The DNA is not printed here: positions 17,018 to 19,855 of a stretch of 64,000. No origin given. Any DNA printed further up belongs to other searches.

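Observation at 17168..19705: Histidine kinase whose sensor region is a complete ABC-transporter ATPase domain (NBD-GAF-GAF-HisKA-HATPase)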

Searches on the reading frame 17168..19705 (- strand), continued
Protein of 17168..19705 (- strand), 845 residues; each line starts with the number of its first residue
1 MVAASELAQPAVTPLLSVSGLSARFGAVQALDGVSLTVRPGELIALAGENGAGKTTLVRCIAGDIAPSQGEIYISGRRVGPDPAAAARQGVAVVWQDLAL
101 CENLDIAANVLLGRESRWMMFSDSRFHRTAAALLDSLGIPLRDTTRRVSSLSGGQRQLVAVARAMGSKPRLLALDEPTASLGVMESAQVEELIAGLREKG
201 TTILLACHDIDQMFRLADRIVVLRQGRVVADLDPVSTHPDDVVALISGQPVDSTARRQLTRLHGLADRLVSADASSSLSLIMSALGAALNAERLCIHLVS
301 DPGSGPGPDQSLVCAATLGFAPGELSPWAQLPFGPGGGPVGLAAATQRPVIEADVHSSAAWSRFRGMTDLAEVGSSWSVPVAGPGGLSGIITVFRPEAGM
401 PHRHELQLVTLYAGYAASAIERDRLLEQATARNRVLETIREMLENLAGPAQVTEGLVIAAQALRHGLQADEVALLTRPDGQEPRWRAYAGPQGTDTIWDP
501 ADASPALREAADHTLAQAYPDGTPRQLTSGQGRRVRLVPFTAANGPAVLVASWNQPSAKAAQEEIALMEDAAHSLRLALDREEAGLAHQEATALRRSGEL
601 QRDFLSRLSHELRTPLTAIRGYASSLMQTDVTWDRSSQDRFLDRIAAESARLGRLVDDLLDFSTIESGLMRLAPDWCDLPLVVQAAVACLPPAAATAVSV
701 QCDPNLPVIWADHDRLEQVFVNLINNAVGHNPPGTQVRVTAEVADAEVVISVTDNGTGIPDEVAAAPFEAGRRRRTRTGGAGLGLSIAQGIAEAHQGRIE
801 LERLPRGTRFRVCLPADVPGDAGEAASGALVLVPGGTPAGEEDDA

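Call 10: find_homologous_proteins(query=window:17168-19705:-, max_evalue=1e-30)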
Query window:17168-19705:- (845 aa): 3201 proteins with E <= 1e-30 among 8000 candidates; the best 120 are listed.
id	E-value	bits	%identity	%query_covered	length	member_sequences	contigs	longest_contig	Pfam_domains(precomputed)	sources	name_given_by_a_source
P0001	0.0e+0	1811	98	100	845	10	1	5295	PF13185.13,PF00005.34,PF13581.13,PF02518.32,PF00512.32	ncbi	-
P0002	0.0e+0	1683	93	100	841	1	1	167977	PF13185.13,PF01590.33,PF00005.34,PF13581.13,PF02518.32,PF00512.32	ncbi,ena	-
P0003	0.0e+0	1672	91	100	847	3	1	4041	PF13185.13,PF00005.34,PF13581.13,PF02518.32,PF00512.32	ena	-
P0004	0.0e+0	1660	91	100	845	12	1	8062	PF13185.13,PF01590.33,PF00005.34,PF02518.32,PF00512.32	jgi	jgi:signal transduction histidine kinase/ABC-type multidrug transport system ATPase subunit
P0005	0.0e+0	1660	91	100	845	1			PF13185.13,PF01590.33,PF00005.34,PF13581.13,PF02518.32,PF00512.32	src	-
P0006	0.0e+0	1651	91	100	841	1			PF13185.13,PF00005.34,PF02518.32,PF00512.32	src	-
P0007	0.0e+0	1647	90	100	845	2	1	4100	PF13185.13,PF01590.33,PF00005.34,PF13581.13,PF02518.32,PF00512.32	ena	-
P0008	0.0e+0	1625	89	100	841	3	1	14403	PF13185.13,PF00005.34,PF13581.13,PF02518.32,PF00512.32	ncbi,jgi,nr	ncbi:MAG TPA: ATP-binding cassette domain-containing protein [Streptosporangiaceae bacterium]|jgi:si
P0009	0.0e+0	1583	87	100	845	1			PF13185.13,PF01590.33,PF00005.34,PF13581.13,PF02518.32,PF00512.32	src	-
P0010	0.0e+0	1573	87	99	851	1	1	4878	PF13185.13,PF01590.33,PF00005.34,PF02518.32,PF00512.32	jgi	jgi:signal transduction histidine kinase/ABC-type multidrug transport system ATPase subunit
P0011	0.0e+0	1570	87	100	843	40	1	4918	PF13185.13,PF01590.33,PF00005.34,PF13581.13,PF02518.32,PF00512.32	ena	-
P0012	0.0e+0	1570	86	100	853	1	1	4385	PF13185.13,PF01590.33,PF00005.34,PF13581.13,PF02518.32,PF00512.32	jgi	jgi:signal transduction histidine kinase/ABC-type multidrug transport system ATPase subunit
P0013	0.0e+0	1562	87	100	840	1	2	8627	PF13185.13,PF01590.33,PF00005.34,PF02518.32,PF00512.32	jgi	jgi:signal transduction histidine kinase/ABC-type multidrug transport system ATPase subunit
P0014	0.0e+0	1561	85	100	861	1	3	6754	PF13185.13,PF00005.34,PF13581.13,PF02518.32,PF00512.32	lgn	-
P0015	0.0e+0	1555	85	100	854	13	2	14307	PF13185.13,PF01590.33,PF00005.34,PF13581.13,PF02518.32,PF00512.32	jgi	jgi:signal transduction histidine kinase/ABC-type multidrug transport system ATPase subunit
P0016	0.0e+0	1552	86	99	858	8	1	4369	PF13185.13,PF01590.33,PF00005.34,PF13581.13,PF02518.32,PF00512.32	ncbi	-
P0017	0.0e+0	1551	85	100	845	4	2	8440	PF13185.13,PF01590.33,PF00005.34,PF13581.13,PF02518.32,PF00512.32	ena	-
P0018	0.0e+0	1519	84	100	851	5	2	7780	PF13185.13,PF01590.33,PF00005.34,PF02518.32,PF00512.32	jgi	jgi:signal transduction histidine kinase/ABC-type multidrug transport system ATPase subunit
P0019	0.0e+0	1487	84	99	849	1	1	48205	PF13185.13,PF01590.33,PF00005.34,PF02518.32,PF00512.32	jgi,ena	-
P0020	0.0e+0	1432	81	99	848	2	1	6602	PF13185.13,PF01590.33,PF00005.34,PF02518.32,PF00512.32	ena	-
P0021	0.0e+0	1428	80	99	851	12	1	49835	PF13185.13,PF01590.33,PF00005.34,PF02518.32,PF00512.32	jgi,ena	-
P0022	0.0e+0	1418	85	91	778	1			PF13185.13,PF01590.33,PF00005.34,PF02518.32,PF00512.32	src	-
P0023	0.0e+0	1414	80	99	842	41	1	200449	PF13185.13,PF01590.33,PF00005.34,PF02518.32,PF00512.32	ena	-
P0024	0.0e+0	1404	80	98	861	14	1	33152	PF13185.13,PF01590.33,PF00005.34,PF02518.32,PF00512.32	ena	-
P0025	0.0e+0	1399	79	98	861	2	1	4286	PF13185.13,PF01590.33,PF00005.34,PF02518.32,PF00512.32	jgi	jgi:signal transduction histidine kinase/ABC-type branched-subunit amino acid transport system ATPas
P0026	0.0e+0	1396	78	99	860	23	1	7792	PF13185.13,PF01590.33,PF00005.34,PF02518.32,PF00512.32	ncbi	-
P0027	0.0e+0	1388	79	98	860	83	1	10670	PF13185.13,PF01590.33,PF00005.34,PF02518.32,PF00512.32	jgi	-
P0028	0.0e+0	1379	87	88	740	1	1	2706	PF13185.13,PF01590.33,PF00005.34,PF13581.13,PF02518.32,PF00512.32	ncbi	ncbi:MAG TPA: ATP-binding protein, partial [Streptosporangiaceae bacterium]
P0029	0.0e+0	1375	80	97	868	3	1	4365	PF13185.13,PF01590.33,PF00005.34,PF02518.32,PF00512.32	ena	-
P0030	0.0e+0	1355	77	98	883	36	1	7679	PF13185.13,PF01590.33,PF00005.34,PF02518.32,PF00512.32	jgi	jgi:signal transduction histidine kinase/ABC-type multidrug transport system ATPase subunit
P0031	0.0e+0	1326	77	96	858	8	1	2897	PF13185.13,PF01590.33,PF00005.34,PF02518.32,PF00512.32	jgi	jgi:signal transduction histidine kinase/ABC-type multidrug transport system ATPase subunit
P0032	0.0e+0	1325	76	97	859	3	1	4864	PF13185.13,PF01590.33,PF00005.34,PF02518.32,PF00512.32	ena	-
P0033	0.0e+0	1324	77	97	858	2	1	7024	PF13185.13,PF01590.33,PF00005.34,PF02518.32,PF00512.32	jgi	jgi:signal transduction histidine kinase/ABC-type multidrug transport system ATPase subunit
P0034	0.0e+0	1320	91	80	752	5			PF13185.13,PF01590.33,PF00005.34,PF00512.32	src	-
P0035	0.0e+0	1319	75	97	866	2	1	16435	PF13185.13,PF00005.34,PF02518.32,PF00512.32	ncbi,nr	ncbi:MAG TPA: ATP-binding cassette domain-containing protein [Streptosporangiaceae bacterium]|nr:ATP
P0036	0.0e+0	1316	75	97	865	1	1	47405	PF13185.13,PF01590.33,PF00005.34,PF02518.32,PF00512.32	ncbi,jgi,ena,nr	ncbi:MAG TPA: ATP-binding cassette domain-containing protein [Streptosporangiaceae bacterium]|jgi:si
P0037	0.0e+0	1302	74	97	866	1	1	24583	PF13185.13,PF01590.33,PF00005.34,PF02518.32,PF00512.32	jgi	jgi:signal transduction histidine kinase/ABC-type multidrug transport system ATPase subunit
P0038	0.0e+0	1222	71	97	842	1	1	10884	PF13185.13,PF01590.33,PF00005.34,PF02518.32,PF00512.32,PF13304.13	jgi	jgi:signal transduction histidine kinase/ABC-type multidrug transport system ATPase subunit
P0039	0.0e+0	1222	71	96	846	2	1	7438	PF13185.13,PF01590.33,PF00005.34,PF02518.32,PF00512.32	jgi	jgi:signal transduction histidine kinase/ABC-type multidrug transport system ATPase subunit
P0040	0.0e+0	1222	71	95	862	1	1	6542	PF13185.13,PF01590.33,PF00005.34,PF02518.32,PF00512.32,PF13304.13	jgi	jgi:signal transduction histidine kinase/ABC-type multidrug transport system ATPase subunit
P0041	0.0e+0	1221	71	96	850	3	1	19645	PF13185.13,PF01590.33,PF00005.34,PF13581.13,PF02518.32,PF00512.32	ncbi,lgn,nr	ncbi:MAG: ATP-binding cassette domain-containing protein [Actinomycetota bacterium]|nr:ATP-binding c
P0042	0.0e+0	1221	69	96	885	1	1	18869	PF13185.13,PF00005.34,PF02518.32,PF00512.32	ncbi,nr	ncbi:MAG TPA: ATP-binding cassette domain-containing protein [Streptosporangiaceae bacterium]|nr:ATP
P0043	0.0e+0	1220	71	96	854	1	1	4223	PF13185.13,PF01590.33,PF00005.34,PF02518.32,PF00512.32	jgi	jgi:signal transduction histidine kinase/ABC-type multidrug transport system ATPase subunit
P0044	0.0e+0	1214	71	96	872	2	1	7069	PF13185.13,PF01590.33,PF00005.34,PF02518.32,PF00512.32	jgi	jgi:signal transduction histidine kinase/ABC-type branched-subunit amino acid transport system ATPas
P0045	0.0e+0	1214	71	96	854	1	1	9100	PF13185.13,PF01590.33,PF00005.34,PF02518.32,PF00512.32,PF13304.13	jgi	jgi:signal transduction histidine kinase/ABC-type multidrug transport system ATPase subunit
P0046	0.0e+0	1214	71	96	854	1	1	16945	PF13185.13,PF01590.33,PF00005.34,PF02518.32,PF00512.32,PF13304.13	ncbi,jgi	-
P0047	0.0e+0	1214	71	96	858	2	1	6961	PF13185.13,PF01590.33,PF00005.34,PF02518.32,PF00512.32,PF13304.13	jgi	jgi:signal transduction histidine kinase/ABC-type multidrug transport system ATPase subunit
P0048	0.0e+0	1214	72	95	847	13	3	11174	PF13185.13,PF01590.33,PF00005.34,PF02518.32,PF00512.32,PF13304.13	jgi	jgi:signal transduction histidine kinase/ABC-type multidrug transport system ATPase subunit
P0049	0.0e+0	1214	72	96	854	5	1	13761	PF13185.13,PF01590.33,PF00005.34,PF02518.32,PF00512.32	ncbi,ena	-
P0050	0.0e+0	1214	71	97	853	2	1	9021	PF13185.13,PF01590.33,PF00005.34,PF02518.32,PF00512.32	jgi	jgi:signal transduction histidine kinase/ABC-type multidrug transport system ATPase subunit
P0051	0.0e+0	1213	72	96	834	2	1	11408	PF13185.13,PF01590.33,PF00005.34,PF02518.32,PF00512.32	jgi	jgi:signal transduction histidine kinase/ABC-type multidrug transport system ATPase subunit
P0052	0.0e+0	1212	70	96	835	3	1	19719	PF13185.13,PF01590.33,PF00005.34,PF02518.32,PF00512.32,PF13304.13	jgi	-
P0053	0.0e+0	1210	71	95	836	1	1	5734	PF13185.13,PF01590.33,PF00005.34,PF02518.32,PF00512.32,PF13304.13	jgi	jgi:signal transduction histidine kinase/ABC-type multidrug transport system ATPase subunit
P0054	0.0e+0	1207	70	95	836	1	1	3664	PF13185.13,PF01590.33,PF00005.34,PF13581.13,PF02518.32,PF00512.32,PF13304.13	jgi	jgi:signal transduction histidine kinase/ABC-type multidrug transport system ATPase subunit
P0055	0.0e+0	1206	71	97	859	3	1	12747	PF13185.13,PF01590.33,PF00005.34,PF02518.32,PF00512.32,PF13304.13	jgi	jgi:signal transduction histidine kinase/ABC-type multidrug transport system ATPase subunit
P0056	0.0e+0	1206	71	95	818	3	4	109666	PF13185.13,PF01590.33,PF00005.34,PF02518.32,PF00512.32,PF13304.13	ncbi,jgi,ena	jgi:signal transduction histidine kinase/ABC-type multidrug transport system ATPase subunit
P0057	0.0e+0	1206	71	95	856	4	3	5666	PF13185.13,PF01590.33,PF00005.34,PF02518.32,PF00512.32,PF02463.26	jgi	jgi:signal transduction histidine kinase/ABC-type multidrug transport system ATPase subunit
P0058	0.0e+0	1206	71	95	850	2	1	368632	PF13185.13,PF01590.33,PF00005.34,PF02518.32,PF00512.32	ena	-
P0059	0.0e+0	1205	70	95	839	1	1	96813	PF13185.13,PF01590.33,PF00005.34,PF02518.32,PF00512.32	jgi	jgi:signal transduction histidine kinase/ABC-type multidrug transport system ATPase subunit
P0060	0.0e+0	1205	71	96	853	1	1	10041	PF13185.13,PF01590.33,PF00005.34,PF02518.32,PF00512.32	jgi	jgi:signal transduction histidine kinase/ABC-type multidrug transport system ATPase subunit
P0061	0.0e+0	1205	71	95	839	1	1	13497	PF13185.13,PF01590.33,PF00005.34,PF02518.32,PF00512.32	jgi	jgi:signal transduction histidine kinase/ABC-type multidrug transport system ATPase subunit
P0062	0.0e+0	1204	69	98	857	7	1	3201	PF13185.13,PF01590.33,PF00005.34,PF02518.32,PF00512.32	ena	-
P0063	0.0e+0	1204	70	97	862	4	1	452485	PF13185.13,PF01590.33,PF00005.34,PF02518.32,PF00512.32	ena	-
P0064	0.0e+0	1204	70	98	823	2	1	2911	PF13185.13,PF00005.34,PF02518.32,PF00512.32,PF13304.13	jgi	jgi:signal transduction histidine kinase/ABC-type multidrug transport system ATPase subunit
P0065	0.0e+0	1204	71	95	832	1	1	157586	PF13185.13,PF01590.33,PF00005.34,PF02518.32,PF00512.32,PF13304.13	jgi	jgi:signal transduction histidine kinase/ABC-type multidrug transport system ATPase subunit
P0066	0.0e+0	1203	70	95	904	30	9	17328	PF13185.13,PF00005.34,PF02518.32,PF00512.32,PF02463.26,PF13304.13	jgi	jgi:signal transduction histidine kinase/ABC-type multidrug transport system ATPase subunit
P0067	0.0e+0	1202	70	96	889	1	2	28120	PF13185.13,PF01590.33,PF00005.34,PF02518.32,PF00512.32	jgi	jgi:signal transduction histidine kinase/ABC-type multidrug transport system ATPase subunit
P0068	0.0e+0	1201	69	98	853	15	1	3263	PF13185.13,PF01590.33,PF00005.34,PF02518.32,PF00512.32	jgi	jgi:signal transduction histidine kinase/ABC-type multidrug transport system ATPase subunit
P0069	0.0e+0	1201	70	94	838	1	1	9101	PF13185.13,PF00005.34,PF13581.13,PF02518.32,PF00512.32,PF13304.13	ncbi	-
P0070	0.0e+0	1200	68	96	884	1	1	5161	PF13185.13,PF00005.34,PF02518.32,PF00512.32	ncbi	-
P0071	0.0e+0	1200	70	97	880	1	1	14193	PF13185.13,PF01590.33,PF00005.34,PF02518.32,PF00512.32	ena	-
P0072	0.0e+0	1199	71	95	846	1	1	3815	PF13185.13,PF01590.33,PF00005.34,PF02518.32,PF00512.32,PF13304.13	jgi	jgi:signal transduction histidine kinase/ABC-type multidrug transport system ATPase subunit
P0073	0.0e+0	1199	70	95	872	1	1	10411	PF13185.13,PF00005.34,PF02518.32,PF00512.32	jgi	jgi:signal transduction histidine kinase/ABC-type multidrug transport system ATPase subunit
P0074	0.0e+0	1198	70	96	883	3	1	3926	PF13185.13,PF01590.33,PF00005.34,PF02518.32,PF00512.32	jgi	jgi:signal transduction histidine kinase/ABC-type cobalamin/Fe3+-siderophores transport system ATPas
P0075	0.0e+0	1197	69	96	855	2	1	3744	PF13185.13,PF01590.33,PF00005.34,PF02518.32,PF00512.32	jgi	-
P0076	0.0e+0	1196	70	97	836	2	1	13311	PF13185.13,PF01590.33,PF00005.34,PF02518.32,PF00512.32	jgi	jgi:signal transduction histidine kinase/ABC-type multidrug transport system ATPase subunit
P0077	0.0e+0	1196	70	95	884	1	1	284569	PF13185.13,PF01590.33,PF00005.34,PF02518.32,PF00512.32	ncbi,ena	-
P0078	0.0e+0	1195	69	96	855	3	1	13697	PF13185.13,PF01590.33,PF00005.34,PF02518.32,PF00512.32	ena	-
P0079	0.0e+0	1195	69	95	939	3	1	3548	PF13185.13,PF00005.34,PF02518.32,PF00512.32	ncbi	-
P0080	0.0e+0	1195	72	92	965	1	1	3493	PF13185.13,PF01590.33,PF00005.34,PF02518.32,PF00512.32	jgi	jgi:signal transduction histidine kinase/ABC-type branched-subunit amino acid transport system ATPas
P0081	0.0e+0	1194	70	97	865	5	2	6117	PF13185.13,PF00005.34,PF02518.32,PF00512.32,PF13304.13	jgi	jgi:signal transduction histidine kinase/ABC-type multidrug transport system ATPase subunit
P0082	0.0e+0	1193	71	95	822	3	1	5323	PF13185.13,PF00005.34,PF02518.32,PF00512.32,PF13304.13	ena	-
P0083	0.0e+0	1193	71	95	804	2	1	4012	PF13185.13,PF01590.33,PF00005.34,PF02518.32,PF00512.32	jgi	jgi:signal transduction histidine kinase/ABC-type multidrug transport system ATPase subunit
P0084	0.0e+0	1192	70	97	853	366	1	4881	PF13185.13,PF01590.33,PF00005.34,PF02518.32,PF00512.32,PF02463.26,PF13304.13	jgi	jgi:signal transduction histidine kinase/ABC-type multidrug transport system ATPase subunit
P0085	0.0e+0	1192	70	95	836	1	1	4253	PF13185.13,PF00005.34,PF02518.32,PF00512.32,PF13304.13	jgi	jgi:signal transduction histidine kinase/ABC-type multidrug transport system ATPase subunit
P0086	0.0e+0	1192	70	95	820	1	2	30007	PF13185.13,PF01590.33,PF00005.34,PF02518.32,PF00512.32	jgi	jgi:signal transduction histidine kinase/ABC-type multidrug transport system ATPase subunit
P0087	0.0e+0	1192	69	98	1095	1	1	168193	PF13185.13,PF01590.33,PF00005.34,PF02518.32,PF00512.32,PF13304.13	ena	-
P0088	0.0e+0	1192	71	96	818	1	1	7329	PF13185.13,PF01590.33,PF00005.34,PF02518.32,PF00512.32,PF13304.13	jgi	jgi:signal transduction histidine kinase/ABC-type multidrug transport system ATPase subunit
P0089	0.0e+0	1192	68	96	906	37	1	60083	PF13185.13,PF00005.34,PF02518.32,PF00512.32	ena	-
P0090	0.0e+0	1192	71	95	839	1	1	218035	PF13185.13,PF01590.33,PF00005.34,PF02518.32,PF00512.32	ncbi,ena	-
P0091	0.0e+0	1191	68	96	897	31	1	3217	PF13185.13,PF00005.34,PF02518.32,PF00512.32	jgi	-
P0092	0.0e+0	1191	70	95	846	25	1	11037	PF13185.13,PF01590.33,PF00005.34,PF13581.13,PF02518.32,PF00512.32,PF02463.26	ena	-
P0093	0.0e+0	1191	70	95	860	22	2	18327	PF13185.13,PF00005.34,PF02518.32,PF00512.32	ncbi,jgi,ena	jgi:signal transduction histidine kinase/ABC-type multidrug transport system ATPase subunit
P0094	0.0e+0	1191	70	95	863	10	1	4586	PF13185.13,PF00005.34,PF02518.32,PF00512.32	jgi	jgi:signal transduction histidine kinase/ABC-type multidrug transport system ATPase subunit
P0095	0.0e+0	1191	68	95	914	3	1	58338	PF13185.13,PF01590.33,PF00005.34,PF02518.32,PF00512.32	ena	-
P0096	0.0e+0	1190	71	95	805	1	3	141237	PF13185.13,PF01590.33,PF00005.34,PF02518.32,PF00512.32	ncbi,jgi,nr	ncbi:MAG TPA: ATP-binding cassette domain-containing protein [Streptosporangiaceae bacterium]|jgi:si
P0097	0.0e+0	1190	70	96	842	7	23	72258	PF13185.13,PF01590.33,PF00005.34,PF02518.32,PF00512.32,PF02463.26,PF13304.13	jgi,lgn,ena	jgi:signal transduction histidine kinase/ABC-type multidrug transport system ATPase subunit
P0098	0.0e+0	1190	71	95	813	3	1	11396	PF13185.13,PF01590.33,PF00005.34,PF02518.32,PF00512.32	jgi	jgi:signal transduction histidine kinase/ABC-type multidrug transport system ATPase subunit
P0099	0.0e+0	1190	70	96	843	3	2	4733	PF13185.13,PF00005.34,PF13581.13,PF02518.32,PF00512.32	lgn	-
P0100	0.0e+0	1189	70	96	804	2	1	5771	PF13185.13,PF01590.33,PF00005.34,PF02518.32,PF00512.32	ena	-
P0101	0.0e+0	1189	70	98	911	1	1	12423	PF13185.13,PF01590.33,PF00005.34,PF13581.13,PF02518.32,PF00512.32,PF13304.13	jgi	jgi:signal transduction histidine kinase/ABC-type multidrug transport system ATPase subunit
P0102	0.0e+0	1189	69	97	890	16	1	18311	PF13185.13,PF00005.34,PF02518.32,PF00512.32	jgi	jgi:signal transduction histidine kinase/ABC-type cobalamin/Fe3+-siderophores transport system ATPas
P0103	0.0e+0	1188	68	97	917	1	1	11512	PF13185.13,PF01590.33,PF00005.34,PF02518.32,PF00512.32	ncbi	-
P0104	0.0e+0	1187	70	98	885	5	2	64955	PF13185.13,PF01590.33,PF00005.34,PF02518.32,PF00512.32,PF13304.13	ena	-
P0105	0.0e+0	1187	71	96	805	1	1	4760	PF13185.13,PF01590.33,PF00005.34,PF02518.32,PF00512.32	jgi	jgi:signal transduction histidine kinase/ABC-type multidrug transport system ATPase subunit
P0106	0.0e+0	1187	70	96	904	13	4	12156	PF13185.13,PF01590.33,PF00005.34,PF02518.32,PF00512.32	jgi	jgi:signal transduction histidine kinase/ABC-type multidrug transport system ATPase subunit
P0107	0.0e+0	1186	69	96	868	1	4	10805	PF13185.13,PF00005.34,PF02518.32,PF00512.32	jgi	jgi:signal transduction histidine kinase/ABC-type multidrug transport system ATPase subunit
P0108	0.0e+0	1186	70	95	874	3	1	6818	PF13185.13,PF01590.33,PF00005.34,PF02518.32,PF00512.32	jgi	jgi:signal transduction histidine kinase/ABC-type multidrug transport system ATPase subunit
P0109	0.0e+0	1186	68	95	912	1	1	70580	PF13185.13,PF00005.34,PF02518.32,PF00512.32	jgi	jgi:signal transduction histidine kinase/ABC-type multidrug transport system ATPase subunit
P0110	0.0e+0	1186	68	97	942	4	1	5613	PF13185.13,PF01590.33,PF00005.34,PF02518.32,PF00512.32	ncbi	-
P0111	0.0e+0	1185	70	95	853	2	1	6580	PF13185.13,PF01590.33,PF00005.34,PF02518.32,PF00512.32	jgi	jgi:signal transduction histidine kinase/ABC-type multidrug transport system ATPase subunit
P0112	0.0e+0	1185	70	95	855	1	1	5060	PF13185.13,PF01590.33,PF00005.34,PF02518.32,PF00512.32,PF02463.26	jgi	jgi:signal transduction histidine kinase/ABC-type multidrug transport system ATPase subunit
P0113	0.0e+0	1185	69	96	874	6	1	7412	PF13185.13,PF00005.34,PF02518.32,PF00512.32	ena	-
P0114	0.0e+0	1185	70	96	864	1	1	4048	PF13185.13,PF00005.34,PF02518.32,PF00512.32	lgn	-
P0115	0.0e+0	1185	70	95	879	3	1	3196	PF13185.13,PF01590.33,PF00005.34,PF02518.32,PF00512.32,PF13304.13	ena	-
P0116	0.0e+0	1184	68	96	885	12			PF13185.13,PF00005.34,PF02518.32,PF00512.32,PF13304.13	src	-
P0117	0.0e+0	1184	69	97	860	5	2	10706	PF13185.13,PF01590.33,PF00005.34,PF02518.32,PF00512.32,PF13304.13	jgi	jgi:signal transduction histidine kinase/ABC-type multidrug transport system ATPase subunit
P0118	0.0e+0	1184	71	95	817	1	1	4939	PF13185.13,PF01590.33,PF00005.34,PF02518.32,PF00512.32,PF13304.13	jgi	jgi:signal transduction histidine kinase/ABC-type multidrug transport system ATPase subunit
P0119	0.0e+0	1184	69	96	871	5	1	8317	PF13185.13,PF00005.34,PF02518.32,PF00512.32,PF13304.13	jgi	jgi:signal transduction histidine kinase/ABC-type multidrug transport system ATPase subunit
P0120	0.0e+0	1184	69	97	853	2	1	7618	PF13185.13,PF00005.34,PF02518.32,PF00512.32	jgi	jgi:signal transduction histidine kinase/ABC-type multidrug transport system ATPase subunit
